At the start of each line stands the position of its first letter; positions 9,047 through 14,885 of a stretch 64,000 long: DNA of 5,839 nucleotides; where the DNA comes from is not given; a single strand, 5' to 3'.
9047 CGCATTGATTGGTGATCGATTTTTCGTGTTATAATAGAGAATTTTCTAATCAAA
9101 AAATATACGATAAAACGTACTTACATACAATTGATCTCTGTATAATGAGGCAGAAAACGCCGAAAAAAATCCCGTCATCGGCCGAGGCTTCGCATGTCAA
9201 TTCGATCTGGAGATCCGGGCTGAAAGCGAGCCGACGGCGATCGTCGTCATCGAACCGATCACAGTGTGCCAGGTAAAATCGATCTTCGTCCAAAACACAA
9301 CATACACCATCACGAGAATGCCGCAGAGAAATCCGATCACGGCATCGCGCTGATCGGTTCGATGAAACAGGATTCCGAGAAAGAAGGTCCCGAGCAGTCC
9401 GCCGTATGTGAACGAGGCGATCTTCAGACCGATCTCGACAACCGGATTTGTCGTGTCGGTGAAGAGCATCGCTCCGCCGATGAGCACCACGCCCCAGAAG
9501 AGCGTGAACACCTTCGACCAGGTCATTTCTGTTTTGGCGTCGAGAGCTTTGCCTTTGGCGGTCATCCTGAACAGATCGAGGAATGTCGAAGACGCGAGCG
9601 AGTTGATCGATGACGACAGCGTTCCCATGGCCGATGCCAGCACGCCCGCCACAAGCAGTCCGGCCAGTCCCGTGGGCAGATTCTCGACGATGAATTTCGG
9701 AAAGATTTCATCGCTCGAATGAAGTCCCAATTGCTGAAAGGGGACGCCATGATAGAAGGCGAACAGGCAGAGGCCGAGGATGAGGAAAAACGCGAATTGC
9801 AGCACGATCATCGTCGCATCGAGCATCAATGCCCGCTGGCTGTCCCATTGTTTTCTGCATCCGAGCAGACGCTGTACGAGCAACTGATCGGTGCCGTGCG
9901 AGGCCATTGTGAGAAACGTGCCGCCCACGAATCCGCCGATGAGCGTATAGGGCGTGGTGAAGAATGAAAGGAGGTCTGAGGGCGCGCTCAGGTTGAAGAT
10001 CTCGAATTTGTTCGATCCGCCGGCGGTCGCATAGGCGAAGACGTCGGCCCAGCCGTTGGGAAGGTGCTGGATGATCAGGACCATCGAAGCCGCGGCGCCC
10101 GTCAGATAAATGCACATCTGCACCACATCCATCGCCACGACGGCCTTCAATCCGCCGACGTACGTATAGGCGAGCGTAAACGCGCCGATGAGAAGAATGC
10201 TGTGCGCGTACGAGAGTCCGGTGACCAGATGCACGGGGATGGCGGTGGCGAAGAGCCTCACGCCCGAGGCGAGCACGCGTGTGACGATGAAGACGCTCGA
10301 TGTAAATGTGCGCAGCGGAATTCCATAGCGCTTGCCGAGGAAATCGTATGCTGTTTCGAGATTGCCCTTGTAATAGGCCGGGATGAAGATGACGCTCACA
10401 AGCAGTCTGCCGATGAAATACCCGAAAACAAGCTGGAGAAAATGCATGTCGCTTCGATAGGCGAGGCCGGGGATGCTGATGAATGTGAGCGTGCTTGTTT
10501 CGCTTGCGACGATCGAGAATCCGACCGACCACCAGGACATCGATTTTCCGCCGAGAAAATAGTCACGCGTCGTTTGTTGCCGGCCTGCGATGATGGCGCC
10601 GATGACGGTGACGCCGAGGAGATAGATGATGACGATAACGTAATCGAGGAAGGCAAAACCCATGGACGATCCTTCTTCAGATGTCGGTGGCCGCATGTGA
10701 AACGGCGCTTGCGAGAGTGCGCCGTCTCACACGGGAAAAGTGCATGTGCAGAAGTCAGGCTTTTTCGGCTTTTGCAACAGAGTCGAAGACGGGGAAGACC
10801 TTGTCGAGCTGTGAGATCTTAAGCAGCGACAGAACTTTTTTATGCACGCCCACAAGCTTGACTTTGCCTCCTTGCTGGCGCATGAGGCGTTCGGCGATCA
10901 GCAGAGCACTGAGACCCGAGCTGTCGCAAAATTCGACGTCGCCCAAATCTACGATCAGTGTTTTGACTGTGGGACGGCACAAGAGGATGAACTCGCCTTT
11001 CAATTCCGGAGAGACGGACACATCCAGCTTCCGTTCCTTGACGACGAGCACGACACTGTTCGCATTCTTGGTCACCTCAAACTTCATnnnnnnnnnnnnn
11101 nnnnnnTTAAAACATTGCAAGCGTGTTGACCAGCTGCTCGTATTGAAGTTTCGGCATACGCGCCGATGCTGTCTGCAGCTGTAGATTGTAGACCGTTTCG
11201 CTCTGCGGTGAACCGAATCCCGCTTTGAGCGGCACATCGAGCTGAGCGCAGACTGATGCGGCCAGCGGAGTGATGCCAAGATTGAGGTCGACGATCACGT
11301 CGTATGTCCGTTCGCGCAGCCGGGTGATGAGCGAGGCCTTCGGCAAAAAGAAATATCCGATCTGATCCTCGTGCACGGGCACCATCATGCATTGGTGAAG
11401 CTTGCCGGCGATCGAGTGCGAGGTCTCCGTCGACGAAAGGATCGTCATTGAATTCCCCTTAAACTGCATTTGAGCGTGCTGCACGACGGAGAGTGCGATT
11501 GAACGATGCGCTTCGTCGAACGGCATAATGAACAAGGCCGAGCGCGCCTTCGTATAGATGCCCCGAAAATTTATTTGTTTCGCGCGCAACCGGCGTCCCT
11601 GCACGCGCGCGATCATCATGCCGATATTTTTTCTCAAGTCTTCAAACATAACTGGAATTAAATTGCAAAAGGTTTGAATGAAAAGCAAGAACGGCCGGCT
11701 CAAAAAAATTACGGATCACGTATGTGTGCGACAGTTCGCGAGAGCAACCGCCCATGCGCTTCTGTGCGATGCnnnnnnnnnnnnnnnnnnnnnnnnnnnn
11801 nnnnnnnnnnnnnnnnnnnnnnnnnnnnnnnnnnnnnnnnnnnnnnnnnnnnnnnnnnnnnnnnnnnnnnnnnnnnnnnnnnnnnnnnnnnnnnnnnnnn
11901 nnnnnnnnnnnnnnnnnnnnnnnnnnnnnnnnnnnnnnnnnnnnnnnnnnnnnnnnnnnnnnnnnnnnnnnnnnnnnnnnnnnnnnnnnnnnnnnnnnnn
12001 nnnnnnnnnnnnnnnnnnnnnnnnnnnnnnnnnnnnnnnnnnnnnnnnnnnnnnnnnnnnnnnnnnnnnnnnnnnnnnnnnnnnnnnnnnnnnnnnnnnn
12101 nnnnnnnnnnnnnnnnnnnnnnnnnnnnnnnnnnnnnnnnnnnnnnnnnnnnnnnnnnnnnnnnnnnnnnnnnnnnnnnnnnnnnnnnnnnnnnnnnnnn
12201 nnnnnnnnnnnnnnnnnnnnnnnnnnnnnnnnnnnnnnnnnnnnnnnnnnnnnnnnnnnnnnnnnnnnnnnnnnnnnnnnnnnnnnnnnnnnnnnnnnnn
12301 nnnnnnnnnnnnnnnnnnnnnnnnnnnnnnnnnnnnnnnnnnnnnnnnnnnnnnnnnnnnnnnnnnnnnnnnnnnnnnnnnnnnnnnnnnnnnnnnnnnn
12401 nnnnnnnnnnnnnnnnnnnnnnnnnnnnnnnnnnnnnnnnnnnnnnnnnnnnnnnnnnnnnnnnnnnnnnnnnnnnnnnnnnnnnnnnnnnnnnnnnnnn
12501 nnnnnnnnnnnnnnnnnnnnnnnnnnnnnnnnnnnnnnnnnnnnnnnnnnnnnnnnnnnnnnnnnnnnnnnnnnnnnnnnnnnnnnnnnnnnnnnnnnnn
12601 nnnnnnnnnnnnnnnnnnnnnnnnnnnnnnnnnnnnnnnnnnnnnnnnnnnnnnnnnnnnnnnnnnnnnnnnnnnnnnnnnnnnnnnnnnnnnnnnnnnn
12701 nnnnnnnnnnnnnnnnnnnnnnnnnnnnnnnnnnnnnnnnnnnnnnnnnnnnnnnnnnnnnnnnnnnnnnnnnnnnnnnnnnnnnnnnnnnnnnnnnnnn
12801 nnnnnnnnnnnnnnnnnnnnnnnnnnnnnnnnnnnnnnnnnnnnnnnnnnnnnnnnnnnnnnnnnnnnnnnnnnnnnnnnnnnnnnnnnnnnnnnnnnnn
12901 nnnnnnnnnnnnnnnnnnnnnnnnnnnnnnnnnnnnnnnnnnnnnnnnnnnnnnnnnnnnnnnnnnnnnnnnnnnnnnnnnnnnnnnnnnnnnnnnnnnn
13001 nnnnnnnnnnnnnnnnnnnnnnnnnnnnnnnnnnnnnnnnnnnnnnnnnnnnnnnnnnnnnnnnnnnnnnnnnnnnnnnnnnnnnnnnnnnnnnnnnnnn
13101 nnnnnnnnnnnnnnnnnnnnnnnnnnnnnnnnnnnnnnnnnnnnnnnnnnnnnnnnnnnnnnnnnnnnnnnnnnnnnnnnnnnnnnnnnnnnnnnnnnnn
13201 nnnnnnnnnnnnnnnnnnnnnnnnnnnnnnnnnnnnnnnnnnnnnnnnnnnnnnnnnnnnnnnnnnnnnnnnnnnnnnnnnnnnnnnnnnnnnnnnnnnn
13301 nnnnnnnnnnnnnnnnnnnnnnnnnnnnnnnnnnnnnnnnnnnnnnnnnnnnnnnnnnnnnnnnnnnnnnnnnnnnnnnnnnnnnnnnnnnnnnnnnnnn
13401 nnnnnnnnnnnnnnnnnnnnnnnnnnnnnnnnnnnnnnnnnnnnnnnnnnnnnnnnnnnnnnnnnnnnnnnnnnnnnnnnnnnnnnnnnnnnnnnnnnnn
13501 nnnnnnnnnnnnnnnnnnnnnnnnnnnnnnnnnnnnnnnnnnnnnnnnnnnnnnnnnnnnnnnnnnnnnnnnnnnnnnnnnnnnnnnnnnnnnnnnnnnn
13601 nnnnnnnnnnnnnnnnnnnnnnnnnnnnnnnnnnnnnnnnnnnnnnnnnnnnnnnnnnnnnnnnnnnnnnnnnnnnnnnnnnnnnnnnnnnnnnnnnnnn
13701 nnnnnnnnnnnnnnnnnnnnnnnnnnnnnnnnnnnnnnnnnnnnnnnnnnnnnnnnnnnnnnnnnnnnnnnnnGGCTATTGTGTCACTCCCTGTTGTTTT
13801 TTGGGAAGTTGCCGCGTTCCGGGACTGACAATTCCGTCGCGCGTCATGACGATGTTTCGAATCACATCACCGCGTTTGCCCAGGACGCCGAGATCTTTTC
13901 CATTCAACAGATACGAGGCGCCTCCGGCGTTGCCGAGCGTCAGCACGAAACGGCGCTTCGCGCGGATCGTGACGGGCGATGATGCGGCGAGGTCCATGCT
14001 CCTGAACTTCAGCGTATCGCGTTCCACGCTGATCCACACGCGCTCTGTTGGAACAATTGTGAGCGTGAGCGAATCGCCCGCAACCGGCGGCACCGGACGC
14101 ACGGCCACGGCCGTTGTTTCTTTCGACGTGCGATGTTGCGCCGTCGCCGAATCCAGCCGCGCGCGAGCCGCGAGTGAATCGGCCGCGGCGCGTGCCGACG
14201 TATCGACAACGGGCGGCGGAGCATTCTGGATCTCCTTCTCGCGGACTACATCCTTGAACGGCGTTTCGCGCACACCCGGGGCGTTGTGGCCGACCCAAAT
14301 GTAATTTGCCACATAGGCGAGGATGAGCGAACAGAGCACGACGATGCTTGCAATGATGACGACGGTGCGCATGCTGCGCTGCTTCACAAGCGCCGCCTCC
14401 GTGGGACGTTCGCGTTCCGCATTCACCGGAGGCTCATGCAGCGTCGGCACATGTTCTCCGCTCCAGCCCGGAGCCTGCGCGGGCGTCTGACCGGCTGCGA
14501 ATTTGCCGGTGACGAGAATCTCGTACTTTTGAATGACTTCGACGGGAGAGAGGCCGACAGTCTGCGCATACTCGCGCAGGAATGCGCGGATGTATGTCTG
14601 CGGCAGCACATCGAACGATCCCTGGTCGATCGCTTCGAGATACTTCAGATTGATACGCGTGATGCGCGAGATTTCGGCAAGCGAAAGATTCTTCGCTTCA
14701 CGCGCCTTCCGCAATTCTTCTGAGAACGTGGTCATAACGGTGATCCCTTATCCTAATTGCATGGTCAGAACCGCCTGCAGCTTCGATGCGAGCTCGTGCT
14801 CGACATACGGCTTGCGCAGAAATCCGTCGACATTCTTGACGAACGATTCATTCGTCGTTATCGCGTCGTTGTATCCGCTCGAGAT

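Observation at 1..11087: Pel-like exopolysaccharide locus with two PelF paralogues and a GH114 lipoprotein, wired to a partner-switching triad instead of PelD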

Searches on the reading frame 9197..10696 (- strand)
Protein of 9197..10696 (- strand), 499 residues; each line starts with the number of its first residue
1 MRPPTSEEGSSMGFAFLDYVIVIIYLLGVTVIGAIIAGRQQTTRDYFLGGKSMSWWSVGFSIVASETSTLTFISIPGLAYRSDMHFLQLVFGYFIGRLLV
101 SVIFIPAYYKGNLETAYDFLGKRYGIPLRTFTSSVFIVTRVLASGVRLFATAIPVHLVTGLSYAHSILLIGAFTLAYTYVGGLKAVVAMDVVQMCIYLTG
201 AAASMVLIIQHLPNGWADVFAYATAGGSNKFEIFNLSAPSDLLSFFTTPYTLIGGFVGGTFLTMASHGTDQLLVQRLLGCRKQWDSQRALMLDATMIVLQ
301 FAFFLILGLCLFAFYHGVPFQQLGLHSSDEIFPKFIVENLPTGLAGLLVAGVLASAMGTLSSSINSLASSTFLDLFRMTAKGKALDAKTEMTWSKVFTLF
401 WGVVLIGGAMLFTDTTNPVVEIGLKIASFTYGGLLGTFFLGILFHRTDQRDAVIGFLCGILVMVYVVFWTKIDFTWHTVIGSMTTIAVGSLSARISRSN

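Call 6: search_protein_families(library=pfam, max_evalue=0.01, proteins=[window:9197-10696:-])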
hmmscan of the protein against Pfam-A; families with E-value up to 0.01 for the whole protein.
window:9197-10696:- (499 aa): 1 family
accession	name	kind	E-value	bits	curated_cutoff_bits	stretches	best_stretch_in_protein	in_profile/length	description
PF00474.23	SSF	-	2.9e-40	138.8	22.8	1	46-459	1-406/406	Sodium:solute symporter family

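Call 8: search_protein_families(library=ncbifam, max_evalue=0.01, proteins=[window:9197-10696:-])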
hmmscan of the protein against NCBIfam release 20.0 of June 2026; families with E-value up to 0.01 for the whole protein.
window:9197-10696:- (499 aa): 10 families
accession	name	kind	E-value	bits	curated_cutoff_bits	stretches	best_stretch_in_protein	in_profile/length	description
TIGR00813.1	sss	superfamily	1.1e-61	209.1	184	1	46-459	1-411/411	sodium/solute symporter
NF007790.0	PRK10484.1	equivalog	1.4e-35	123.2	401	1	22-488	9-473/527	solute:sodium symporter family transporter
TIGR02119.1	panF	equivalog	2.1e-22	79.8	328.05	1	22-485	7-456/471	sodium/pantothenate symporter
TIGR02121.1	Na_Pro_sym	equivalog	1.3e-20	73.6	515.5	1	19-472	4-440/488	sodium/proline symporter PutP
TIGR03648.1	Na_symport_lg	subfamily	7.8e-16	57.6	320.75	2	337-476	355-490/547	VC_2705 family sodium/solute symporter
NF006903.2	PRK09395.1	subfamily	1e-10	40.7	750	1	21-485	40-495/552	cation/acetate symporter ActP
NF011948.0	PRK15419.1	equivalog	4e-10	39.2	955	1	20-491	9-464/502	sodium/proline symporter PutP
NF009135.0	PRK12488.1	subfamily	6e-08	31.7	850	1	20-482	36-489/549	cation/acetate symporter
TIGR02711.1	symport_actP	equivalog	4e-07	29.2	1099.25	1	20-234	36-251/549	cation/acetate symporter ActP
NF058657.1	MncbAcdTpMctC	equivalog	0.0011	17.5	670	1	21-470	10-456/527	monocarboxylic acid transporter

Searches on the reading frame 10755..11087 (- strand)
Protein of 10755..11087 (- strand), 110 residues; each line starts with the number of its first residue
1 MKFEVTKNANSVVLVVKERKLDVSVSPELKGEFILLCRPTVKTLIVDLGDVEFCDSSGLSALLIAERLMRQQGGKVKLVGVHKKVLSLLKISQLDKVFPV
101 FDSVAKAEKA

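Call 6: search_protein_families(library=pfam, max_evalue=0.01, proteins=[window:10755-11087:-])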
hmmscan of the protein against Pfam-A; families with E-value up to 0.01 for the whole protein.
window:10755-11087:- (110 aa): 2 families
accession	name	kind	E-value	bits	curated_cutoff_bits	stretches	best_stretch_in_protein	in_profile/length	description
PF01740.26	STAS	-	1.5e-16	60.5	22.6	1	11-107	9-106/106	STAS domain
PF13466.11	STAS_2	-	8.9e-12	45.5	29.2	1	21-95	7-80/80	STAS domain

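Call 8: search_protein_families(library=ncbifam, max_evalue=0.01, proteins=[window:10755-11087:-])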
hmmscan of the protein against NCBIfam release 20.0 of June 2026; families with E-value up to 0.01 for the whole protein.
window:10755-11087:- (110 aa): 4 families
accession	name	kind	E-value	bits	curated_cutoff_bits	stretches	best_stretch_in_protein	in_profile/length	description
TIGR00377.1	ant_ant_sig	superfamily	5.3e-17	61.7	53.45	1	3-104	5-106/108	anti-sigma factor antagonist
TIGR02886.1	spore_II_AA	equivalog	5.1e-11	42.5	114.75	1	11-107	8-105/106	anti-sigma F factor antagonist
NF033618.0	mlaB_1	equivalog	9.9e-06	25.9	90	1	44-97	38-91/94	lipid asymmetry maintenance protein MlaB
TIGR00815.1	sulP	subfamily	0.00044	18.8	380.45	1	32-96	494-551/565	sulfate permease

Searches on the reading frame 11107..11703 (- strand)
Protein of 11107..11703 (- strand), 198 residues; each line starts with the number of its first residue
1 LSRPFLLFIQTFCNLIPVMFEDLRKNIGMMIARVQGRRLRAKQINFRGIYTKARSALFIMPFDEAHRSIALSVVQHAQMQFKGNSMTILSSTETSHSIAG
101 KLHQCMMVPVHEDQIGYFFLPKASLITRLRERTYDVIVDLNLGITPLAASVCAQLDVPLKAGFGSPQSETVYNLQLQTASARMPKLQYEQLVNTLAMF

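Call 6: search_protein_families(library=pfam, max_evalue=0.01, proteins=[window:11107-11703:-])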
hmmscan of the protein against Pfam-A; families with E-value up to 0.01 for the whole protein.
window:11107-11703:- (198 aa): 0 families

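Call 8: search_protein_families(library=ncbifam, max_evalue=0.01, proteins=[window:11107-11703:-])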
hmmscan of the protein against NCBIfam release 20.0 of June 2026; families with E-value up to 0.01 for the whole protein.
window:11107-11703:- (198 aa): 0 families

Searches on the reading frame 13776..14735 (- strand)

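Call 44: search_protein_families(library=pfam, max_evalue=0.0001, proteins=[window:13776-14735:-])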
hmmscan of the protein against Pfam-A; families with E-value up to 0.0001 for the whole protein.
window:13776-14735:- (319 aa): 3 families
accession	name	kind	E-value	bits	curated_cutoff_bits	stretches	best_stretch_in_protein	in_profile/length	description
PF13413.12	HTH_25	-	7e-20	71.1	24.6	1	8-67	2-62/62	Helix-turn-helix domain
PF12844.13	HTH_19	-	4.8e-10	39.6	30.2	1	7-72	3-63/64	Helix-turn-helix domain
PF13464.11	RodZ_C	-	5.7e-08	33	23.9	1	227-293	2-70/72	RodZ C-terminal domain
